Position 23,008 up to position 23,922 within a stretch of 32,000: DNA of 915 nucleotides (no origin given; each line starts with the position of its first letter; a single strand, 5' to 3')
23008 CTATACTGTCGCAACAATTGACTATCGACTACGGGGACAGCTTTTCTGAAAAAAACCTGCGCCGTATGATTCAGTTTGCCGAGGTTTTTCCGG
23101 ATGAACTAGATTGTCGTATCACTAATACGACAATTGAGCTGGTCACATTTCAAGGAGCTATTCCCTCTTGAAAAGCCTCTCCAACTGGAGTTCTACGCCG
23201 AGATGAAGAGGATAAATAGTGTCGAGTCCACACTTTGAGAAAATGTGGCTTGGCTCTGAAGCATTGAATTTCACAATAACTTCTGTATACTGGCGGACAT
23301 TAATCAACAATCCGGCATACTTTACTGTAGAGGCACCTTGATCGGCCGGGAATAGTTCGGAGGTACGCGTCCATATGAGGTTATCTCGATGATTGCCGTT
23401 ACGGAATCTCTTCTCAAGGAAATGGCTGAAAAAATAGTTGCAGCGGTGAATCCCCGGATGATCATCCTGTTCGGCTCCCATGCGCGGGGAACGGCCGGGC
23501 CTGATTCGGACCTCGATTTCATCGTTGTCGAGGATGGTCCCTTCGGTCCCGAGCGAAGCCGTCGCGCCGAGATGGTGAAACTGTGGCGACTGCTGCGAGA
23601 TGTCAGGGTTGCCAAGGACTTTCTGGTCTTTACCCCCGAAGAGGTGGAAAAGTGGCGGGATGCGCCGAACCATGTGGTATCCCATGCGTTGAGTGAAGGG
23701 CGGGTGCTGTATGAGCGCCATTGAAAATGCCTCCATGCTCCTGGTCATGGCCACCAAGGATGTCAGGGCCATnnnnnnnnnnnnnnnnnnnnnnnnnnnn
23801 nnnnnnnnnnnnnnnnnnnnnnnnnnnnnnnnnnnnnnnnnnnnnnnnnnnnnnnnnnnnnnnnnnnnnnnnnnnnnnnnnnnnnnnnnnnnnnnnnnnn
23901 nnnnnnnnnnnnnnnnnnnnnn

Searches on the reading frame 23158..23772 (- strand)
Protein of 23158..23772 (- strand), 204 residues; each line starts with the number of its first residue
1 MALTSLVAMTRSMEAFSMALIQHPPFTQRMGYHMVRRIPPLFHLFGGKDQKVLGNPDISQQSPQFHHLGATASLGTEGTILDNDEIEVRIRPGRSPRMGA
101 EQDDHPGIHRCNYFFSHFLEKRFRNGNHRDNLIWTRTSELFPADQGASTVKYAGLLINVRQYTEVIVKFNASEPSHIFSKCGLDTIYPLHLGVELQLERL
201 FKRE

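Call 90: search_protein_families(library=pfam, proteins=[window:23158-23772:-], max_evalue=0.001)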
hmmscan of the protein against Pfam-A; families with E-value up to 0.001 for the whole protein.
window:23158-23772:- (204 aa): 0 families
